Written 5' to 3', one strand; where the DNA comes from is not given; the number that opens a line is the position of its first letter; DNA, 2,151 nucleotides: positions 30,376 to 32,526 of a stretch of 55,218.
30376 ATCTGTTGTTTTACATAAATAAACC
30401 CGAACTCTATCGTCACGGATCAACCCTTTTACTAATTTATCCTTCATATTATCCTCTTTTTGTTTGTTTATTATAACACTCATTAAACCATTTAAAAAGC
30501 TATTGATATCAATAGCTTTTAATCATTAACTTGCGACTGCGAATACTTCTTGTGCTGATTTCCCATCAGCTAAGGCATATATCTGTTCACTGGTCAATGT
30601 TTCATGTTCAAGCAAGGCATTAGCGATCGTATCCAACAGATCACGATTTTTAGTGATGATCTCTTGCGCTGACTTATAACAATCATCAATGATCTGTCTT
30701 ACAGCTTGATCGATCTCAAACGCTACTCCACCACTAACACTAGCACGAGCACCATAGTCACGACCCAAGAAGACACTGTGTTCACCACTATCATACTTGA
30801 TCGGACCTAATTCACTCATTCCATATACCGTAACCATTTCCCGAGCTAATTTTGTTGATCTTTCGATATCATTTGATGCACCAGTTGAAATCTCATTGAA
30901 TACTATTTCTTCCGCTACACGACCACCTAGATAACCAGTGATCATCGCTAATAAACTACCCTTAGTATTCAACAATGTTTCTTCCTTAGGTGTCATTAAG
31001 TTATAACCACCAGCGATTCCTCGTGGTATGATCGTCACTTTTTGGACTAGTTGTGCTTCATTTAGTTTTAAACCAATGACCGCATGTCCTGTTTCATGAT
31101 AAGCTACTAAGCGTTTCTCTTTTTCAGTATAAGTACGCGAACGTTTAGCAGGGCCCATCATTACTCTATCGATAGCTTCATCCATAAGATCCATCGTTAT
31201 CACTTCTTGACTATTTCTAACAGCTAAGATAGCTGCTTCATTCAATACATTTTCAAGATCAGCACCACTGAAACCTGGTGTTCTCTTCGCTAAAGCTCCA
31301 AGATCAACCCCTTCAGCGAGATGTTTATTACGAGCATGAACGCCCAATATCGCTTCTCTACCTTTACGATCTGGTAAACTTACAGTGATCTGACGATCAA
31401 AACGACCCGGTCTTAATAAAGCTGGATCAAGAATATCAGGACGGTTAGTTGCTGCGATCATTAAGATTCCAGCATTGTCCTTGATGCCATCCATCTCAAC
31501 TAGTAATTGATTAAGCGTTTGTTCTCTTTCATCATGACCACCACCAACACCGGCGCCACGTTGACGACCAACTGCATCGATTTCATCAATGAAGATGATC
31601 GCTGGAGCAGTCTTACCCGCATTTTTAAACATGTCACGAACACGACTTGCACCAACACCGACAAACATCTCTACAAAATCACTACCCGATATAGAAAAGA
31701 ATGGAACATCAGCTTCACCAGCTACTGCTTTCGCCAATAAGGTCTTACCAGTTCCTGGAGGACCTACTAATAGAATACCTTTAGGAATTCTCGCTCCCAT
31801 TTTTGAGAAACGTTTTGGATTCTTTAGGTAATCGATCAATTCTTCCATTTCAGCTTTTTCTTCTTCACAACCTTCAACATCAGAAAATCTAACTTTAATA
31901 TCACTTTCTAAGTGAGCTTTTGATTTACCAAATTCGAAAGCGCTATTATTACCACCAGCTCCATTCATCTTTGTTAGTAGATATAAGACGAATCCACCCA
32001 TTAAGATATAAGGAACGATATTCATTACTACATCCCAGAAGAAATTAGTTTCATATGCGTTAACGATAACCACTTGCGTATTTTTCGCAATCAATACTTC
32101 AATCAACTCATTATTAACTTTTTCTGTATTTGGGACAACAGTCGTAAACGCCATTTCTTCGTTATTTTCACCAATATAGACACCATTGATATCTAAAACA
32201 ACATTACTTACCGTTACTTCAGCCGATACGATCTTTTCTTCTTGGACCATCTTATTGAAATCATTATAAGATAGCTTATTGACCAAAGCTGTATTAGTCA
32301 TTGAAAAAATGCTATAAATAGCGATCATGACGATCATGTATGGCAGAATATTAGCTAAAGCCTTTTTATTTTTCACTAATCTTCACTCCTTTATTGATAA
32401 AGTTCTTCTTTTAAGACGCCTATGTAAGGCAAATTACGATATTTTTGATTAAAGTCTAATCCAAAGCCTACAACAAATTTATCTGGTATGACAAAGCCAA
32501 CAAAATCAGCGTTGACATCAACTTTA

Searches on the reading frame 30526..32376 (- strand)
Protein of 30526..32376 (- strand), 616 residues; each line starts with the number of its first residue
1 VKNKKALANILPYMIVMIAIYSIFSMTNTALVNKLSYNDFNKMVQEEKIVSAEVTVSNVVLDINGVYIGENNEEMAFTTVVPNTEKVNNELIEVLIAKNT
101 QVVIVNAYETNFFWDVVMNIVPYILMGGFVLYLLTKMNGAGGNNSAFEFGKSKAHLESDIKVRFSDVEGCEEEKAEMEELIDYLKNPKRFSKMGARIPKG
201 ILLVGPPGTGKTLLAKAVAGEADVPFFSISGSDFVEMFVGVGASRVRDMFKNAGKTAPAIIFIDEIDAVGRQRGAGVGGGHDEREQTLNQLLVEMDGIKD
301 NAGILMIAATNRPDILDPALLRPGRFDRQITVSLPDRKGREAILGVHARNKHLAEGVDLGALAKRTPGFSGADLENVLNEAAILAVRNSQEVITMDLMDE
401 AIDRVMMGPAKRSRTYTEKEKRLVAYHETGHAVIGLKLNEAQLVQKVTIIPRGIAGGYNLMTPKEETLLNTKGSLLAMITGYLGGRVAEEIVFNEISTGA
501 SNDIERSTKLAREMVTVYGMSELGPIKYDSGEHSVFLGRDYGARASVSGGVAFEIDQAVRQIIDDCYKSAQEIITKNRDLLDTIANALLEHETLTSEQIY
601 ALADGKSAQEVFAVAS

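Call 76: search_protein_families(library=pfam, proteins=[window:30526-32376:-], max_evalue=0.00001)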
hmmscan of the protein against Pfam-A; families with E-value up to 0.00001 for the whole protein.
window:30526-32376:- (616 aa): 4 families
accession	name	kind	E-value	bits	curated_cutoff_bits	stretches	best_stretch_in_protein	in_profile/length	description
PF01434.24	Peptidase_M41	-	5.3e-67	225.8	29.9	1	415-601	2-190/191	Peptidase family M41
PF00004.35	AAA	-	1.3e-46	158.7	21.2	1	201-333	1-130/131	ATPase family associated with various cellular activities (AAA)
PF17862.7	AAA_lid_3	-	6.3e-15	54.8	27.2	1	357-396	2-41/45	AAA+ lid domain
PF06480.20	FtsH_ext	-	1.5e-07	32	25.5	1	11-102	2-98/103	FtsH Extracellular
